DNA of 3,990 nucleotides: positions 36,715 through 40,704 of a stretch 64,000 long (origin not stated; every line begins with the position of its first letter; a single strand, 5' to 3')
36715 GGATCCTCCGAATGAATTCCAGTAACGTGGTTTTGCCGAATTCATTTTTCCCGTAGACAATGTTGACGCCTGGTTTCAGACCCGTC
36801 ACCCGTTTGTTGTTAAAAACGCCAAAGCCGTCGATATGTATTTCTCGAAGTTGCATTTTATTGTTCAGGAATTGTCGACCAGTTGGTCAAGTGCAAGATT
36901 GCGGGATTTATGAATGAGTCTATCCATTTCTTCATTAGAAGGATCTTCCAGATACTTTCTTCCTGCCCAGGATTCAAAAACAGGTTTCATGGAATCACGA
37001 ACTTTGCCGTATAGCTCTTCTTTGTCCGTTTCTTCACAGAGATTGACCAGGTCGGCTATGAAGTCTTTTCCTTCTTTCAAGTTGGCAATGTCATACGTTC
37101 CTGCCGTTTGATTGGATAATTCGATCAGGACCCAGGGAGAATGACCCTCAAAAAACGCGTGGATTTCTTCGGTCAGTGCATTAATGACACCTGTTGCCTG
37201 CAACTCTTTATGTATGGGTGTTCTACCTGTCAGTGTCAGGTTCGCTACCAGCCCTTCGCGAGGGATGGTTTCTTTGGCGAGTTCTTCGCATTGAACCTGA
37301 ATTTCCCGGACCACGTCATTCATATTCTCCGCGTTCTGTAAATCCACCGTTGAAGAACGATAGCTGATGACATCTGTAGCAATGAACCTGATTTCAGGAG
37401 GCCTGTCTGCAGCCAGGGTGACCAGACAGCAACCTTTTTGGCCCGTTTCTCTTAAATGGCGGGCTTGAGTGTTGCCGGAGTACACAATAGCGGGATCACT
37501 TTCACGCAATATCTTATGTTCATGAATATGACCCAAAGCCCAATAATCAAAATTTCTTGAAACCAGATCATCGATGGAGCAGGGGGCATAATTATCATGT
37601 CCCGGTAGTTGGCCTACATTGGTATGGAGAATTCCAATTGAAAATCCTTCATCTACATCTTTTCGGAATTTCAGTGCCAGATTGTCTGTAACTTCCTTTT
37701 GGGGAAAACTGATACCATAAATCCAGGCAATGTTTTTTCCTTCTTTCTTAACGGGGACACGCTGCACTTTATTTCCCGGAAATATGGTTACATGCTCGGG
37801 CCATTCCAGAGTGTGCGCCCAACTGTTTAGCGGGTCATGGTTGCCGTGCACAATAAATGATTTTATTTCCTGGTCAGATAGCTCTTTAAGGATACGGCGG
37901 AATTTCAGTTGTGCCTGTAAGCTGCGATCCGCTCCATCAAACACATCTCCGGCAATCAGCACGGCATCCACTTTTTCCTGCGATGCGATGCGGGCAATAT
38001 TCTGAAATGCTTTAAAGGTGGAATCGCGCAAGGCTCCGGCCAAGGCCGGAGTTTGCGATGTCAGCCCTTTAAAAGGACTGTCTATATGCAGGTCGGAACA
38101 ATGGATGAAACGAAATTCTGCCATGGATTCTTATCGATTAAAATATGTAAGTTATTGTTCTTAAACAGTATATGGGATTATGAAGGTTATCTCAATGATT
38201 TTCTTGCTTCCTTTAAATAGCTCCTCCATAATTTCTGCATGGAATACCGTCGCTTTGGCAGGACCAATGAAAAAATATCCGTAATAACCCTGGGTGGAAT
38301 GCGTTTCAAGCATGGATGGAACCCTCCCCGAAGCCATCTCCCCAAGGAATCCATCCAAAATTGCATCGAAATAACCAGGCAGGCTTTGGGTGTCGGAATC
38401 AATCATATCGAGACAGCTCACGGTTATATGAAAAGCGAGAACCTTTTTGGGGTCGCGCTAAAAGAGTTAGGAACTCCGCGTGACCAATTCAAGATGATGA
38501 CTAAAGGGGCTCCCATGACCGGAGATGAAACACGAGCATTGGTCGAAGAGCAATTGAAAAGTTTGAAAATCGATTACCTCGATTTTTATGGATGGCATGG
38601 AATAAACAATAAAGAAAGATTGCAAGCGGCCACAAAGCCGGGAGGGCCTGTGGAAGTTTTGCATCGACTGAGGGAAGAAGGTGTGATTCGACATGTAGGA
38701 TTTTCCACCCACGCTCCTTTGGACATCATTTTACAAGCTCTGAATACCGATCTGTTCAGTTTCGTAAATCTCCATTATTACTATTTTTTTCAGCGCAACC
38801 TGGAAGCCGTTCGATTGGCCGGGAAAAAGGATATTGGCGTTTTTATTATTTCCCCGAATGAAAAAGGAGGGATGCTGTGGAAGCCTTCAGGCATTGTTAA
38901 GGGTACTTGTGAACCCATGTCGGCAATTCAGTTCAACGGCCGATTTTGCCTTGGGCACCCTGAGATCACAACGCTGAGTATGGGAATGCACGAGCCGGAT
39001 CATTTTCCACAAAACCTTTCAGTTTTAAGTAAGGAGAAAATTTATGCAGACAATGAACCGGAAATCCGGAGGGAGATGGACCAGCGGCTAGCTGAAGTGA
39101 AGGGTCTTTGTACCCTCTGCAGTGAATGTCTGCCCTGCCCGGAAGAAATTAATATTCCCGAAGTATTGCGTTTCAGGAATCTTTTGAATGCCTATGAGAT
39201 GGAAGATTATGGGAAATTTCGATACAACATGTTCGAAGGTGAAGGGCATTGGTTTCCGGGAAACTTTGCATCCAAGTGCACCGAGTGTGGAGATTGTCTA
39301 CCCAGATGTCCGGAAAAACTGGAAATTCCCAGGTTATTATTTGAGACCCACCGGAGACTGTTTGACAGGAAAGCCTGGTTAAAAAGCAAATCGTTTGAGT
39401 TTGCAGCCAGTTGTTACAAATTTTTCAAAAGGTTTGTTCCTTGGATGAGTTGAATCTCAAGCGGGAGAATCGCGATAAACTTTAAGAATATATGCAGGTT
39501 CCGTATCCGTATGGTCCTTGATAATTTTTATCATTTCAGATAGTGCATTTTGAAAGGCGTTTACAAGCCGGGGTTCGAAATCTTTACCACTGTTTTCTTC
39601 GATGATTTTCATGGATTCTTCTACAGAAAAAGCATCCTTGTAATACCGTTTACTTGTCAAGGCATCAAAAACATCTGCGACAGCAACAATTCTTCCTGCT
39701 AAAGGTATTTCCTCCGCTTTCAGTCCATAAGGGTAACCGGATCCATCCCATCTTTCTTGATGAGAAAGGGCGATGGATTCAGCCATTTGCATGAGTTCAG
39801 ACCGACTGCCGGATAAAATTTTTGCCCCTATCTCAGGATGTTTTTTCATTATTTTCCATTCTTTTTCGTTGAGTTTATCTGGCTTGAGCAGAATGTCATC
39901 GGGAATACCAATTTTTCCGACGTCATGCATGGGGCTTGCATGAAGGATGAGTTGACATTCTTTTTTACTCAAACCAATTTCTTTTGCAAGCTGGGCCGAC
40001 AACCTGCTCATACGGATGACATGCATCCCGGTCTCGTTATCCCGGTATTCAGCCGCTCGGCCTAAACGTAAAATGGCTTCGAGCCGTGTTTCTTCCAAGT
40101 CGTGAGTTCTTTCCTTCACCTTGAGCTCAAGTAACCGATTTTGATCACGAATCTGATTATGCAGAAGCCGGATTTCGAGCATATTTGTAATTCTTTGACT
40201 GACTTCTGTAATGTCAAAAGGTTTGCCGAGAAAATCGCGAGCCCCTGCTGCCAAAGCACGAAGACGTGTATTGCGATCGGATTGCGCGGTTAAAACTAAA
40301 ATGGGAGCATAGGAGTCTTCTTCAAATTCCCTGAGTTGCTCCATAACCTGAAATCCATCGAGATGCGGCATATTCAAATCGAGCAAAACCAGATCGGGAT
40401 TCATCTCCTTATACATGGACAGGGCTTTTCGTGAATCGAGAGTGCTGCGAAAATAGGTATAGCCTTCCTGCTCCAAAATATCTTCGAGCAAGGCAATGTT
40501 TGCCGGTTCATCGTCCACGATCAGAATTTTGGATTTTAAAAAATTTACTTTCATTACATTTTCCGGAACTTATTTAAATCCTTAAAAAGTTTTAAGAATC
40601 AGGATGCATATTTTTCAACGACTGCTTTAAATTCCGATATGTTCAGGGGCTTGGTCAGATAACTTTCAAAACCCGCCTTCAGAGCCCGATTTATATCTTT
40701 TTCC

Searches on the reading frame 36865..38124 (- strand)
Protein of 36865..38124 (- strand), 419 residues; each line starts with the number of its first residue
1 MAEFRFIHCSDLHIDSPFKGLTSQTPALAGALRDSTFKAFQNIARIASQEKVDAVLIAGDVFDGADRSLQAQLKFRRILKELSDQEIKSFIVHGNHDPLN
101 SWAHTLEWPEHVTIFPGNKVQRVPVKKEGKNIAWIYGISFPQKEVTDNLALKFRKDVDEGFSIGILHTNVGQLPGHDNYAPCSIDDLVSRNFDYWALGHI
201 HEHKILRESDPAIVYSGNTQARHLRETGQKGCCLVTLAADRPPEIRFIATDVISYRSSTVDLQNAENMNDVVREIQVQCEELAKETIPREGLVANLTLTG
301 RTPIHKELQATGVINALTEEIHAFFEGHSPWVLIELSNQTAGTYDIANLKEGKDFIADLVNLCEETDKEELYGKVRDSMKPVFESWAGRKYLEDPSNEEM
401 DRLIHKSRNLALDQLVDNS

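Call 8: search_protein_families(library=pfam, proteins=[window:36865-38124:-], max_evalue=0.001)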
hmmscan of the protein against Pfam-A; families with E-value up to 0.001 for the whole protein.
window:36865-38124:- (419 aa): 2 families
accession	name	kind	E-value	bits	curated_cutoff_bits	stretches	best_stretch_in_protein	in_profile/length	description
PF00149.33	Metallophos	-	2.6e-17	64.3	21.5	1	4-202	1-190/191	Calcineurin-like phosphoesterase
PF12850.12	Metallophos_2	-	1.9e-08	34.9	27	1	6-237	3-151/154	Calcineurin-like phosphoesterase superfamily domain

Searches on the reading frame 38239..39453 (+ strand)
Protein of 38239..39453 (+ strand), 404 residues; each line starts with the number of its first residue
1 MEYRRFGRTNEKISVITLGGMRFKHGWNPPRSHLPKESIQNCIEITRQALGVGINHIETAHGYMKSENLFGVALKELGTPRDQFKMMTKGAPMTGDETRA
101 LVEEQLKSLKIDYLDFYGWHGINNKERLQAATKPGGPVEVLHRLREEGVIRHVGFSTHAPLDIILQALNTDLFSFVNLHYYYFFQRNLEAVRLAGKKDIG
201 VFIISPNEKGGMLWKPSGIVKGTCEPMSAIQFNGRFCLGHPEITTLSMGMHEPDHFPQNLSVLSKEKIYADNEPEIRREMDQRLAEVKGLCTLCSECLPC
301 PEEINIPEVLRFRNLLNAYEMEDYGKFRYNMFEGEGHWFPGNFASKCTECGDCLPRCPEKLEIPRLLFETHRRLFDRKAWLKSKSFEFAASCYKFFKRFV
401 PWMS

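Call 8: search_protein_families(library=pfam, proteins=[window:38239-39453:+], max_evalue=0.001)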
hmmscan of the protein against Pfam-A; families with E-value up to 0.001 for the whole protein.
window:38239-39453:+ (404 aa): 4 families
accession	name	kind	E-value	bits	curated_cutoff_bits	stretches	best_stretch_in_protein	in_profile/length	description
PF00248.27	Aldo_ket_red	-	3.1e-20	72.9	24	1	16-210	2-195/291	Aldo/keto reductase family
PF13187.11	Fer4_9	-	1.1e-07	32.2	27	1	291-360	2-50/52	4Fe-4S dicluster domain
PF13183.11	Fer4_8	-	4.9e-05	24.2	27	1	291-360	5-67/68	4Fe-4S dicluster domain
PF13534.11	Fer4_17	-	5.8e-05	24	22.2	1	291-361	2-60/61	4Fe-4S dicluster domain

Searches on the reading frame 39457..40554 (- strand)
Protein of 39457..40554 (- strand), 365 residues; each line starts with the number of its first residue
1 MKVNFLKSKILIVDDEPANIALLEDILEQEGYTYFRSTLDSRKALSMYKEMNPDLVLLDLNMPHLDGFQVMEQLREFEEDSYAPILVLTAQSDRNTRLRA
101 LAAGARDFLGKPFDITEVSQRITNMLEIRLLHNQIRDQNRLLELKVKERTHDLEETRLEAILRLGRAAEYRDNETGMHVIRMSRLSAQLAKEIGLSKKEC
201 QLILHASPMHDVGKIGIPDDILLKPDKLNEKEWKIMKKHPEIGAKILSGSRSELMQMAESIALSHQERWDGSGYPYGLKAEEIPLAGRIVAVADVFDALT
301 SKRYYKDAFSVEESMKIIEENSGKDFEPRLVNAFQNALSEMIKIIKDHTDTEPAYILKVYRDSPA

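Call 8: search_protein_families(library=pfam, proteins=[window:39457-40554:-], max_evalue=0.001)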
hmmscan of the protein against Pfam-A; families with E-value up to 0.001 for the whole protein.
window:39457-40554:- (365 aa): 3 families
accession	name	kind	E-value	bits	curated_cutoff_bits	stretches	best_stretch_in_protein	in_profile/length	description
PF13487.12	HD_5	-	1.7e-34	119.5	27.2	1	170-329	9-169/170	HD domain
PF00072.30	Response_reg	-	1.6e-29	102.7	30.2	1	10-122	1-110/111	Response regulator receiver domain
PF01966.28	HD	-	1e-19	71.4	22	1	177-298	3-115/116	HD domain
